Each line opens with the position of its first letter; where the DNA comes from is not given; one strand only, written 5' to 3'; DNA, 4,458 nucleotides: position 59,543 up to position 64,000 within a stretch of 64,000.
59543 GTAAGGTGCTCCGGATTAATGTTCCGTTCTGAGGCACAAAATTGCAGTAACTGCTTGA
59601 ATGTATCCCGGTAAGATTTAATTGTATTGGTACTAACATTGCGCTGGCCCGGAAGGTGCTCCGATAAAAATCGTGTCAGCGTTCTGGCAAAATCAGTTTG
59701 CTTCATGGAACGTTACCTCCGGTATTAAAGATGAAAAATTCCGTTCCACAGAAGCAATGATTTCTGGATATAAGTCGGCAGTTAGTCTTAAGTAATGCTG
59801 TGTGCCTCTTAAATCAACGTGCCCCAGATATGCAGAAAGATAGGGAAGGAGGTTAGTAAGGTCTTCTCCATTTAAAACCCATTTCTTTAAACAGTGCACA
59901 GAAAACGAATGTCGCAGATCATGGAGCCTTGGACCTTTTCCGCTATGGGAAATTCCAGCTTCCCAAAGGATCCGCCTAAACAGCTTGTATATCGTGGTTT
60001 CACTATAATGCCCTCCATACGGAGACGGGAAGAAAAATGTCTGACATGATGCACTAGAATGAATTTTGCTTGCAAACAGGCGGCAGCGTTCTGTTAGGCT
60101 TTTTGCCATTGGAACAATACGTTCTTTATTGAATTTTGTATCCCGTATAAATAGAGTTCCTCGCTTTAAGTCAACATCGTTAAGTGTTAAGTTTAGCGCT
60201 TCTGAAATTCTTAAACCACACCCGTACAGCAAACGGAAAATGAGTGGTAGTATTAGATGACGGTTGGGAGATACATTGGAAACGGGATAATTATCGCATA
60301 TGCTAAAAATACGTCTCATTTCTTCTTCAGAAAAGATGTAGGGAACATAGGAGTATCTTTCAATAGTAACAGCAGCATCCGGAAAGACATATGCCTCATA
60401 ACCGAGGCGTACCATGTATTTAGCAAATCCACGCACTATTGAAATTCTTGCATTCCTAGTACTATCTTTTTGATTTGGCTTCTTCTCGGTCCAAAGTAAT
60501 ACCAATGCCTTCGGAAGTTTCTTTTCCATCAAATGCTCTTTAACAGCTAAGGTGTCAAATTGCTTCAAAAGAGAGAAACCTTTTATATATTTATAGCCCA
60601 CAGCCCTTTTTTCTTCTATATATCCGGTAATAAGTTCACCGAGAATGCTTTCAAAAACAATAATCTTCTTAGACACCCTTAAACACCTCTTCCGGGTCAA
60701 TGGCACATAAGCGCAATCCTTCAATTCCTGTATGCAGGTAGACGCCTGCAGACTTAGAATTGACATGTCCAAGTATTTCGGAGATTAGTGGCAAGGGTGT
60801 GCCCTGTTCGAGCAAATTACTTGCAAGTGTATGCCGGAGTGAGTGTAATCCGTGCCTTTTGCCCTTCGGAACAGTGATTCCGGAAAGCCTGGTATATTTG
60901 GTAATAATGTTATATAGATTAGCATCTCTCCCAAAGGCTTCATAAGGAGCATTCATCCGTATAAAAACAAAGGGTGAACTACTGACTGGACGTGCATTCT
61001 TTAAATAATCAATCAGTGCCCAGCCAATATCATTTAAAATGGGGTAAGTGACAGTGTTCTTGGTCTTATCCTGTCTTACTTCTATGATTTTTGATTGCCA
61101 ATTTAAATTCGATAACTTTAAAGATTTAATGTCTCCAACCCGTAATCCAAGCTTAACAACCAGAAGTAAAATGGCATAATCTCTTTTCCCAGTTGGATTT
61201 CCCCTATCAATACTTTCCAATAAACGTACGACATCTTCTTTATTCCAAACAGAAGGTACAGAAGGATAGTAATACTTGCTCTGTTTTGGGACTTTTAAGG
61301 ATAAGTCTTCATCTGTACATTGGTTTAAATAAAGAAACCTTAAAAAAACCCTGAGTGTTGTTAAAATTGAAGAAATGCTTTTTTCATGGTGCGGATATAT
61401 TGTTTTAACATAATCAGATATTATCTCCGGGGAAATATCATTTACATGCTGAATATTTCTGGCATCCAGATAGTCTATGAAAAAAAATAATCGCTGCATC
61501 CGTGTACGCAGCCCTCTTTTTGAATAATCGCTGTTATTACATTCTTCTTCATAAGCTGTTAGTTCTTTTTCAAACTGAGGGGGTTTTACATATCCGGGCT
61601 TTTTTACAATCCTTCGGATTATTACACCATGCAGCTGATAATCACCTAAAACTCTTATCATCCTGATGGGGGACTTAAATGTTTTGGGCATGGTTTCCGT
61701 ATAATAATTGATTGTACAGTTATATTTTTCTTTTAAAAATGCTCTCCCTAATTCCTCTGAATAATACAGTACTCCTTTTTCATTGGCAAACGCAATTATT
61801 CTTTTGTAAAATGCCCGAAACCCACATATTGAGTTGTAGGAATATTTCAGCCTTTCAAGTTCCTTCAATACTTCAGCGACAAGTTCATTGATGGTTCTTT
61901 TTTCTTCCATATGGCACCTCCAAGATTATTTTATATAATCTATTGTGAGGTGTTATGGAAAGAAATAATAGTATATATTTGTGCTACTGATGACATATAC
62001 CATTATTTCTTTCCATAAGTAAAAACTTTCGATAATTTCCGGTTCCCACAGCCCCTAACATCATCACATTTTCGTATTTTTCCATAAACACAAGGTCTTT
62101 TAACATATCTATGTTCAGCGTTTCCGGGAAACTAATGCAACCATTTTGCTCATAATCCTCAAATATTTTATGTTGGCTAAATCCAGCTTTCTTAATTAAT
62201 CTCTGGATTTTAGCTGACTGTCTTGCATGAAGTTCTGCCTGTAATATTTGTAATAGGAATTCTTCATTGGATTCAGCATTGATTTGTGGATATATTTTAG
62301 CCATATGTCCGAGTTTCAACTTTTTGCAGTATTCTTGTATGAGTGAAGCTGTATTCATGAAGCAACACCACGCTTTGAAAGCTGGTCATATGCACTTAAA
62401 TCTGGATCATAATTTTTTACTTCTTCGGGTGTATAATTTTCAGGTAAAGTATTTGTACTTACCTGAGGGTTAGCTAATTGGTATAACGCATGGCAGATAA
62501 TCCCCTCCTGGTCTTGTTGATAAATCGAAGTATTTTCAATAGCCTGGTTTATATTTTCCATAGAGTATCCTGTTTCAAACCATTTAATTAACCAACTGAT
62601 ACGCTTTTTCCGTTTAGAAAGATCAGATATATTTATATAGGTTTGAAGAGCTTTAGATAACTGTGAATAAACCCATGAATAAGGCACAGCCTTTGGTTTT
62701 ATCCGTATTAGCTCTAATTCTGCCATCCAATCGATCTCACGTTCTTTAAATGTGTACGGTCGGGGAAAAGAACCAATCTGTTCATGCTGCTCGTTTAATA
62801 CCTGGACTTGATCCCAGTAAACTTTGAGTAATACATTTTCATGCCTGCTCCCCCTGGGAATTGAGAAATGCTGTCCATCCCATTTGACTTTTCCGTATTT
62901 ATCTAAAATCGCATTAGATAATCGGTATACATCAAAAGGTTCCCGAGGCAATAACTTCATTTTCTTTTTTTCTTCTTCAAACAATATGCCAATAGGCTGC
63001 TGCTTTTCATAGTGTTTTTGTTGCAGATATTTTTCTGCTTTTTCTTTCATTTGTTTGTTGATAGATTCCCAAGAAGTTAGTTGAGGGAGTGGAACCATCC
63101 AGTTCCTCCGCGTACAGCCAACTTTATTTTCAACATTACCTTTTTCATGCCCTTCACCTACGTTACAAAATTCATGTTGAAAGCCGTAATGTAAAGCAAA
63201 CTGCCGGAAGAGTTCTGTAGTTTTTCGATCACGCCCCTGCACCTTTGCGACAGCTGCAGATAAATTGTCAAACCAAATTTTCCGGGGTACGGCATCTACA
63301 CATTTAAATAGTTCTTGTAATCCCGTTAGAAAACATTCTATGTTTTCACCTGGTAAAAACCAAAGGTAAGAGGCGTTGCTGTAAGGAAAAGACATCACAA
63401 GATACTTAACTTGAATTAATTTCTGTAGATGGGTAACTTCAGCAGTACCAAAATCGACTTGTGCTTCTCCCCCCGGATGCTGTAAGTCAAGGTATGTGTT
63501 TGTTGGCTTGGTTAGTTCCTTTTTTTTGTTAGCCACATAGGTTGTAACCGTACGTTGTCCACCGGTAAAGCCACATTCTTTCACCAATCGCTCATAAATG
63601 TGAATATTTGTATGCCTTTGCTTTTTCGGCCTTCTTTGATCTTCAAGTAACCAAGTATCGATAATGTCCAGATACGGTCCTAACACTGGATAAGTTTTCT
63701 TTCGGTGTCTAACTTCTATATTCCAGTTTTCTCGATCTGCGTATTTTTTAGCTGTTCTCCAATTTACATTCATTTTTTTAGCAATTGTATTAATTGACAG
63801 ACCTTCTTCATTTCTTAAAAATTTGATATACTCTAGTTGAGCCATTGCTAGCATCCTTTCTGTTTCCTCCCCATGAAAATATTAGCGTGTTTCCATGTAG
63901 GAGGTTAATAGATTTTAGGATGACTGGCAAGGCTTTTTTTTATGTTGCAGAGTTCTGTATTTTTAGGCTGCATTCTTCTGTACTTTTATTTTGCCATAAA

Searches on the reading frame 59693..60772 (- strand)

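Call 10: search_protein_families(library=pfam, proteins=[window:59693-60772:-], max_evalue=0.01)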
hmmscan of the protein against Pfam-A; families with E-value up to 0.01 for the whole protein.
window:59693-60772:- (359 aa): 1 family
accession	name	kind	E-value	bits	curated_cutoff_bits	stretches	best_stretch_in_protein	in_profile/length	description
PF00589.27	Phage_integrase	-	1.3e-26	93.8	27.1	1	148-331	4-169/172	Phage integrase family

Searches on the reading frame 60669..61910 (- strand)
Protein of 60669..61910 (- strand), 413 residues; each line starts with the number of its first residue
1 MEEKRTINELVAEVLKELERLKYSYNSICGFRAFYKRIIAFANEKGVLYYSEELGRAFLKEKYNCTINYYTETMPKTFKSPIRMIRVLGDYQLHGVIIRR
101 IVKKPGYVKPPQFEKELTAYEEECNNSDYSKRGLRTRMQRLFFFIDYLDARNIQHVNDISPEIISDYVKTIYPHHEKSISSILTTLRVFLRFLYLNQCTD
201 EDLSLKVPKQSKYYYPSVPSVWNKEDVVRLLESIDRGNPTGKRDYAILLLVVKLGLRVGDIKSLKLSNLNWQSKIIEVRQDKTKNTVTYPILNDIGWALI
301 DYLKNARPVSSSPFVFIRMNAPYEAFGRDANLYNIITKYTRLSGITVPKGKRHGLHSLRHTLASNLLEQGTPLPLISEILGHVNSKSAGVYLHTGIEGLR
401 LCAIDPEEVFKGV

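Call 10: search_protein_families(library=pfam, proteins=[window:60669-61910:-], max_evalue=0.01)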
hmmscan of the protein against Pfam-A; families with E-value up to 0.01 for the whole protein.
window:60669-61910:- (413 aa): 2 families
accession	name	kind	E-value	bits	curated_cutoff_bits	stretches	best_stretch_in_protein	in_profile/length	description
PF00589.27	Phage_integrase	-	1.5e-26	93.7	27.1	1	224-394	5-168/172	Phage integrase family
PF02899.23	Phage_int_SAM_1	-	0.00022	21.9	22.3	1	123-194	11-80/83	Phage integrase, N-terminal SAM-like domain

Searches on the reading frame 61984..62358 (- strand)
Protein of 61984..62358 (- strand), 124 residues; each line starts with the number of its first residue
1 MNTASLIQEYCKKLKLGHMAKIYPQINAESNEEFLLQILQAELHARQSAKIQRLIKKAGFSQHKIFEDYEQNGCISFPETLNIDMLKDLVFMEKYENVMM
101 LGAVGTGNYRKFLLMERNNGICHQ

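Call 10: search_protein_families(library=pfam, proteins=[window:61984-62358:-], max_evalue=0.01)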
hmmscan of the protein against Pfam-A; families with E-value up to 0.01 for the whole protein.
window:61984-62358:- (124 aa): 1 family
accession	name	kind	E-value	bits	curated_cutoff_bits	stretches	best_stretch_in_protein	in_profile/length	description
PF01695.23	IstB_IS21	-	1.4e-12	48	24.1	1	10-108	2-105/238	IstB-like ATP binding protein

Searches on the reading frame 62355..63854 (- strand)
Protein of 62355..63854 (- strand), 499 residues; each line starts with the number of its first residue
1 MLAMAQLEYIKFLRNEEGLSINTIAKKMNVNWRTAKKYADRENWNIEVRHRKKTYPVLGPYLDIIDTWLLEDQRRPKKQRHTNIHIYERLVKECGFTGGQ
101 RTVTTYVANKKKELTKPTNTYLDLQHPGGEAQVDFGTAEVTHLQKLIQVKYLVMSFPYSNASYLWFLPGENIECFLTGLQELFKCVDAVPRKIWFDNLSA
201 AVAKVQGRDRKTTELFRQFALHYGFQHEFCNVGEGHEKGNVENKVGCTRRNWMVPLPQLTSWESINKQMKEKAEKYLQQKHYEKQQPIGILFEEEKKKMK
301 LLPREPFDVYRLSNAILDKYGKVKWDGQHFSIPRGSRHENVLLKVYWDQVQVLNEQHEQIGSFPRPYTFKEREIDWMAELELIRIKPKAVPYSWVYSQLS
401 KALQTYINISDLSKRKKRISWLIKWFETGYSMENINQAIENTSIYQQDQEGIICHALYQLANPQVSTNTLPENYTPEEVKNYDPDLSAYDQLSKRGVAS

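Call 10: search_protein_families(library=pfam, proteins=[window:62355-63854:-], max_evalue=0.01)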
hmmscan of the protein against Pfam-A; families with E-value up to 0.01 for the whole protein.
window:62355-63854:- (499 aa): 2 families
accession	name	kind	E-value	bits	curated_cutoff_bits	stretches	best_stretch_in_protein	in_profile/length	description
PF22483.2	Mu-transpos_C_2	-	4.2e-06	26.8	27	1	302-368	1-66/73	Mu transposase, C-terminal domain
PF00665.32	rve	-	5.2e-05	23.9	32.6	1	127-233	4-100/102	Integrase core domain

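Call 20: find_encoding_contigs(protein=window:62355-63854:-, flank=10000, max_places=10)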
Protein window:62355-63854:- (499 aa): 3 contigs read that carry it; 2 places shown.
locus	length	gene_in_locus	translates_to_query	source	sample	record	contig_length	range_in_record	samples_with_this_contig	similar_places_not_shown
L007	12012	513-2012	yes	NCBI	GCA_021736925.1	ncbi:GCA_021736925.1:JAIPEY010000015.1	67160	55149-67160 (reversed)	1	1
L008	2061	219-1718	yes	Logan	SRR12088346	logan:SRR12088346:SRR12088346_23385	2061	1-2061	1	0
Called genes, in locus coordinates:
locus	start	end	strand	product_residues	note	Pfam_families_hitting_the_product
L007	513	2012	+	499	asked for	PF22483:Mu-transpos_C_2 (weak)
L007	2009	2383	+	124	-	PF01695:IstB_IS21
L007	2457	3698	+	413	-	PF00589:Phage_integrase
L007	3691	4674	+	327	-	PF00589:Phage_integrase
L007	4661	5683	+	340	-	PF02899:Phage_int_SAM_1, PF13102:Phage_int_SAM_5, PF13495:Phage_int_SAM_4, PF00589:Phage_integrase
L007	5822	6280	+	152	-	PF01695:IstB_IS21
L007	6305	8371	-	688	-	PF03787:RAMPs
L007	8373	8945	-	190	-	PF27799:CRISPR-assoc_Csx19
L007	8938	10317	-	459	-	PF03787:RAMPs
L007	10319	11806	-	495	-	-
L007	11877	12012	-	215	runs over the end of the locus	PF03787:RAMPs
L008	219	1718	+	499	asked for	PF22483:Mu-transpos_C_2 (weak)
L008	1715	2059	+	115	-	?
